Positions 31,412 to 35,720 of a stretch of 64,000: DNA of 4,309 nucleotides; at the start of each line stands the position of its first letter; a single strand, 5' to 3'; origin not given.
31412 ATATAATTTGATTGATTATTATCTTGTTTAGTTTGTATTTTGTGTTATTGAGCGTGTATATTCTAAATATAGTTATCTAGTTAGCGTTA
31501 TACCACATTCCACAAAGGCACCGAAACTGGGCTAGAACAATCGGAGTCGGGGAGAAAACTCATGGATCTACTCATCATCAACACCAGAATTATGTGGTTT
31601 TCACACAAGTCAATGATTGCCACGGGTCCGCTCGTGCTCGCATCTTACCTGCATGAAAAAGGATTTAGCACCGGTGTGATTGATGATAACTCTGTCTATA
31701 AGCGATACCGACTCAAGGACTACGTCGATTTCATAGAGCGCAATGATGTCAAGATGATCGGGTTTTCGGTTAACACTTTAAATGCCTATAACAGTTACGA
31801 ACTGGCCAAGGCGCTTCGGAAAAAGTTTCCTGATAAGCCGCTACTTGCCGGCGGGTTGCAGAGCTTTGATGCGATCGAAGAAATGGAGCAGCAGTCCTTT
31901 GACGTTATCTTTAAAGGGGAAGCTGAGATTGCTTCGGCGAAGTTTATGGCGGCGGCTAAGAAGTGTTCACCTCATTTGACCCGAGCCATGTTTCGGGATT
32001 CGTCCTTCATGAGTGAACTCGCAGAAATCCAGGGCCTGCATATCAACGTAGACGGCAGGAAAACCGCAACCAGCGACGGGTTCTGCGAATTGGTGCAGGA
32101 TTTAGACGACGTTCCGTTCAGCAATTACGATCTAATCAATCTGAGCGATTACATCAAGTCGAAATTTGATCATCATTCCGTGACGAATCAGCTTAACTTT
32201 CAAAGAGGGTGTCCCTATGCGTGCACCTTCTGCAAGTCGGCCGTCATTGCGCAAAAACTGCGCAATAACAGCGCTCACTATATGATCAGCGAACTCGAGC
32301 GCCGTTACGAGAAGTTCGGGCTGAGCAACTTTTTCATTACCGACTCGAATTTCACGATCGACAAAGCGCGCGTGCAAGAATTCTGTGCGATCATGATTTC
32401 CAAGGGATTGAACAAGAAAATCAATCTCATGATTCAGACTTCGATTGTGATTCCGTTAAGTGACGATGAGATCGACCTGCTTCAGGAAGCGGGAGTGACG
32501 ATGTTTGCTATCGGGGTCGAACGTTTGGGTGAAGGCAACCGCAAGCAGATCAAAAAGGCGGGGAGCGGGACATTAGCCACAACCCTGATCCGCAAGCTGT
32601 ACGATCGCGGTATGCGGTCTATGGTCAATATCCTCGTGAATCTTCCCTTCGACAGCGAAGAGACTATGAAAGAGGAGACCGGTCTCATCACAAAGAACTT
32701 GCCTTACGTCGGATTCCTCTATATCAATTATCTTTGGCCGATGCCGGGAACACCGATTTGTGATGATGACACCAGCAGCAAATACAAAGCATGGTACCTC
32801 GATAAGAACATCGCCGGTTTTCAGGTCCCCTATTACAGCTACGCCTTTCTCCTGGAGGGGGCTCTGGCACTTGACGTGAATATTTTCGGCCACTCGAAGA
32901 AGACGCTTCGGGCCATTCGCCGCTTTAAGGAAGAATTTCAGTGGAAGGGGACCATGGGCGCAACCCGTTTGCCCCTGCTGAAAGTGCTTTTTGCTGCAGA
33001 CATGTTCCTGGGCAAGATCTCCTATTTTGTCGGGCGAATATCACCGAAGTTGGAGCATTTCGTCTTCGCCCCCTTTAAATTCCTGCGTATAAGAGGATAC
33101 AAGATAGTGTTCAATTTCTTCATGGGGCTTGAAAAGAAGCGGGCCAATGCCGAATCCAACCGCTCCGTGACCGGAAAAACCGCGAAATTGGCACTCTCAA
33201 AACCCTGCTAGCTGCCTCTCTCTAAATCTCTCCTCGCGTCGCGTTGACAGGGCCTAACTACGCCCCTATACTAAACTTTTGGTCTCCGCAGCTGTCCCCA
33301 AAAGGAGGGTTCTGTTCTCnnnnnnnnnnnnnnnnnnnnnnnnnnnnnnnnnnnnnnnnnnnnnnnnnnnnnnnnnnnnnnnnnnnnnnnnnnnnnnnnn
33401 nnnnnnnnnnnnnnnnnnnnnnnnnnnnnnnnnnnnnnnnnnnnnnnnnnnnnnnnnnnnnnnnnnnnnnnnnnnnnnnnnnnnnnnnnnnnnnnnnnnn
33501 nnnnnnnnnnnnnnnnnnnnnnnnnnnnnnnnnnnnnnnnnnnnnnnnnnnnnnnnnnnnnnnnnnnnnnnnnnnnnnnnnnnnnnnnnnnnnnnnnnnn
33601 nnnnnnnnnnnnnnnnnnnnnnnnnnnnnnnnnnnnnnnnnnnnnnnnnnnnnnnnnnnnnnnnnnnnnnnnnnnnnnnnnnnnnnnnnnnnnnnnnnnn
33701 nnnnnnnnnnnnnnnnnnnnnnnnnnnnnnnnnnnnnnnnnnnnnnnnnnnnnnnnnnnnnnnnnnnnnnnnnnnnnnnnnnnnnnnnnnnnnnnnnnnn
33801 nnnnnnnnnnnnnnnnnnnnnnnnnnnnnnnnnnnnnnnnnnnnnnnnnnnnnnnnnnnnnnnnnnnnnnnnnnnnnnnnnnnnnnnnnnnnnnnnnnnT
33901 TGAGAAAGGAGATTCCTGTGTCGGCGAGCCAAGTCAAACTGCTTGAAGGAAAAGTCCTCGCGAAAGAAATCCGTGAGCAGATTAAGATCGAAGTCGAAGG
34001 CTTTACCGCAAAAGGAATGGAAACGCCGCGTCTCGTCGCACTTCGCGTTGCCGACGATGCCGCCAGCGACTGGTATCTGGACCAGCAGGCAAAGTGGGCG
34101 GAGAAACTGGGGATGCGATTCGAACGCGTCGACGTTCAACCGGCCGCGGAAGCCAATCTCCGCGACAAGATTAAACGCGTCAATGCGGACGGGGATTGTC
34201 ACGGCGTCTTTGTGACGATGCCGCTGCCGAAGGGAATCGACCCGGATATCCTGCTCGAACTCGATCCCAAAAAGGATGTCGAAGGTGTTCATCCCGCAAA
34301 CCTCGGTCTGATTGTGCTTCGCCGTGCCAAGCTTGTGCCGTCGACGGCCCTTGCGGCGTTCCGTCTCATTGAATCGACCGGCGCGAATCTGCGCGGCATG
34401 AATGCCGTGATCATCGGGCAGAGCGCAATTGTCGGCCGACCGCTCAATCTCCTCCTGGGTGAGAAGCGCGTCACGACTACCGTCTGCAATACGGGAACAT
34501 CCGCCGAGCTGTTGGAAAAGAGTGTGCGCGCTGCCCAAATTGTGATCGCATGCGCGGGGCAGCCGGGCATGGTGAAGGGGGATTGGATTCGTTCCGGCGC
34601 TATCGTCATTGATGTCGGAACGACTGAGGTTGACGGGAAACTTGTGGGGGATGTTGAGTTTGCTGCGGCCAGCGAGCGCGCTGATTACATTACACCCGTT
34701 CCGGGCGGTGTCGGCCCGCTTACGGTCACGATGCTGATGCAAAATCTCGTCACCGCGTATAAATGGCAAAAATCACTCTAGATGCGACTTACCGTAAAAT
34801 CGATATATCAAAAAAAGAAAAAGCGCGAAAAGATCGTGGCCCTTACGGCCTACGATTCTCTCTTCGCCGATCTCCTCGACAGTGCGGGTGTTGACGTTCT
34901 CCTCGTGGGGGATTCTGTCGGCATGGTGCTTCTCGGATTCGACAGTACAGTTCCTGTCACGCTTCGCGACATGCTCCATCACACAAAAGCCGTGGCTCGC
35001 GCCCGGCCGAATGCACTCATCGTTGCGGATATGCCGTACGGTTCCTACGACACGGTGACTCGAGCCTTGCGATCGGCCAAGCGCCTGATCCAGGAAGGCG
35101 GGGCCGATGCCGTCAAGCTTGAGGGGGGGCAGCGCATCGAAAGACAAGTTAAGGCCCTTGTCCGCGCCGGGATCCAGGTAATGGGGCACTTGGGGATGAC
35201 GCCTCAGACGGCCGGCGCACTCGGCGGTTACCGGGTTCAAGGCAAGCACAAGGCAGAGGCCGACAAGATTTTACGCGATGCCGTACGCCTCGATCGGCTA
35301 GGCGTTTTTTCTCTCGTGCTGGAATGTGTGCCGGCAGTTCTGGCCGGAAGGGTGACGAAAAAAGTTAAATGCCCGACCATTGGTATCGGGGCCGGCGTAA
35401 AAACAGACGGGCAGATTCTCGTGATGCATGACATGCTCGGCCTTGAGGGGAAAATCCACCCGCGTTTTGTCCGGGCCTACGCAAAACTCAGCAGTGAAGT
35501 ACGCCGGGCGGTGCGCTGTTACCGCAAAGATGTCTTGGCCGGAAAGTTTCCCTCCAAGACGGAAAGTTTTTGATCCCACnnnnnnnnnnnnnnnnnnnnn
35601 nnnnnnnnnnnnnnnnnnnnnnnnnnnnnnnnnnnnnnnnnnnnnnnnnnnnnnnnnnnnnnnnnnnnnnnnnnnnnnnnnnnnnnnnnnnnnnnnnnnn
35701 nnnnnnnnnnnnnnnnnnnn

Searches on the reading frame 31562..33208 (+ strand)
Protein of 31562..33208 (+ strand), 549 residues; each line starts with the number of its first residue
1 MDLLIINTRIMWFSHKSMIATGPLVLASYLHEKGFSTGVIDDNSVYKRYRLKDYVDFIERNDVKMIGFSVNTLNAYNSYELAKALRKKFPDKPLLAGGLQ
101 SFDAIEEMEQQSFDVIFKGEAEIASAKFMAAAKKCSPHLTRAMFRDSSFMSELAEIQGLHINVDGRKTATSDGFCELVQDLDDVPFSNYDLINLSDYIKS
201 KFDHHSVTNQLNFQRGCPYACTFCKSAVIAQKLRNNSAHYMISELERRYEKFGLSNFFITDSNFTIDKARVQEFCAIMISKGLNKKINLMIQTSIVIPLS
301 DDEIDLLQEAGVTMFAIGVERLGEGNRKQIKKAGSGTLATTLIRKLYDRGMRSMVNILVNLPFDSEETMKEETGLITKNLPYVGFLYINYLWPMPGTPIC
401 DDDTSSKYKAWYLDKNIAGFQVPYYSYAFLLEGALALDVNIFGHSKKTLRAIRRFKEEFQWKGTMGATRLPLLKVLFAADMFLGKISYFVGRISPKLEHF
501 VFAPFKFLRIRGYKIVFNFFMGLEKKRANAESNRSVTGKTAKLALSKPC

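Call 5: search_protein_families(library=pfam, proteins=[window:31562-33208:+], max_evalue=0.1)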
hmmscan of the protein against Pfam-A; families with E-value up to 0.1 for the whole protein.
window:31562-33208:+ (549 aa): 2 families
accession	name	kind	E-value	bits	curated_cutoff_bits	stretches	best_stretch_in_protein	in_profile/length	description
PF04055.27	Radical_SAM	-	1.1e-15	58.6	29.5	1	212-371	2-161/166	Radical SAM superfamily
PF02310.24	B12-binding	-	8.4e-09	35.7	32.1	1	23-125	17-117/121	B12 binding domain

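Call 6: search_protein_families(library=ncbifam, proteins=[window:31562-33208:+], max_evalue=0.1)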
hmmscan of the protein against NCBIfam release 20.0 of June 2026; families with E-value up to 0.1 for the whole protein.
window:31562-33208:+ (549 aa): 23 families
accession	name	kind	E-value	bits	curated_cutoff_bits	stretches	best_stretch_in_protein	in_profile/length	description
TIGR02026.1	BchE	equivalog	2.8e-28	99.1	481.35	1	61-373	64-359/497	magnesium-protoporphyrin IX monomethyl ester anaerobic oxidative cyclase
TIGR03975.1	rSAM_ocin_1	subfamily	3.6e-21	75.3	281.85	1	53-376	119-427/606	RiPP maturation radical SAM C-methyltransferase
NF038361.1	rSAM_Sden_1168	equivalog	1.1e-19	70.4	575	1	53-382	131-453/560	Sden_1168 family B12-binding radical SAM P-methyltransferase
TIGR04479.1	bcpD_PhpK_rSAM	subfamily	4.5e-19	68.2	600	1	202-402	233-430/504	PhpK family radical SAM P-methyltransferase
NF050148.1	rSAM_ApyD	equivalog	3.4e-18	65.4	750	1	58-403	70-393/645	RiPP biosynthesis radical SAM protein ApyD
TIGR04013.1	B12_SAM_MJ_1487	hypoth_equivalog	1.3e-16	60.4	251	3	202-260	144-204/382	TIGR04013 family B12-binding domain/radical SAM domain-containing protein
TIGR04367.1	HpnR_B12_rSAM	equivalog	4.5e-15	55.1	650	1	27-400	29-370/490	hopanoid C-3 methylase HpnR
TIGR03471.1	HpnJ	equivalog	3.2e-14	52.7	577.6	1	151-404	140-388/472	hopanoid biosynthesis associated radical SAM protein HpnJ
TIGR04072.2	rSAM_ladder_B12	equivalog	3.8e-12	45.6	360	1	201-387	173-357/443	lipid biosynthesis B12-binding/radical SAM protein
TIGR04295.1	B12_rSAM_oligo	hypoth_equivalog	3.7e-11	42.4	400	1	195-344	185-324/422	TIGR04295 family B12-binding domain-containing radical SAM protein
TIGR04385.1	B12_rSAM_cofa1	equivalog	8.2e-11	41.8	450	1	183-377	172-362/438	B12 lower ligand biosynthesis radical SAM protein BzaD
NF033712.0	B12_rSAM_KedN5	subfamily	2.1e-10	39.5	700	1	58-279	58-265/624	KedN5 family methylcobalamin-dependent radical SAM C-methyltransferase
NF045585.1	rSAM_slr0320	equivalog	1.2e-09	37.2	775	1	210-357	237-385/511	photosystem II high light acclimation radical SAM protein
NF033070.1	rSAM_AprD4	equivalog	5e-08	32.3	500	1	178-361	167-348/456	AprD4 family radical SAM diol-dehydratase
TIGR03960.1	rSAM_fuse_unch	hypoth_equivalog_domain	1.1e-07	30.7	462.3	1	96-308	138-352/605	TIGR03960 family B12-binding radical SAM protein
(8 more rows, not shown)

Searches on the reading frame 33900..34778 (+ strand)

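Call 5: search_protein_families(library=pfam, proteins=[window:33900-34778:+], max_evalue=0.1)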
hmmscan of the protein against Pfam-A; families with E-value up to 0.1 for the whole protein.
window:33900-34778:+ (293 aa): 3 families
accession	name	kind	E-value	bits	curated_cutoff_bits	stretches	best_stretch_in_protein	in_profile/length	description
PF02882.25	THF_DHG_CYH_C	-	1.1e-54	184.5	27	1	131-290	1-159/160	Tetrahydrofolate dehydrogenase/cyclohydrolase, NAD(P)-binding domain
PF00763.28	THF_DHG_CYH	-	4.1e-25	88.7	32.8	1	15-128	1-115/115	Tetrahydrofolate dehydrogenase/cyclohydrolase, catalytic domain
PF23189.1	UPF0261_C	-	0.094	12.4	27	0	193-263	12-81/218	Uncharacterised protein family (UPF0261) C-terminal domain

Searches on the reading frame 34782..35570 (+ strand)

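Call 87: search_protein_families(library=pfam, proteins=[window:34782-35570:+], max_evalue=0.01)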
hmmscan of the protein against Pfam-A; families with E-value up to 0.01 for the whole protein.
window:34782-35570:+ (263 aa): 2 families
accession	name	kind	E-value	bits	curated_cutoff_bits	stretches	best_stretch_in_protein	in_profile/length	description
PF02548.21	Pantoate_transf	-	7.6e-108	360.3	28.7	1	2-258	1-258/259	Ketopantoate hydroxymethyltransferase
PF13714.12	PEP_mutase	-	0.0037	17.3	31.5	1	14-118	7-109/240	Phosphoenolpyruvate phosphomutase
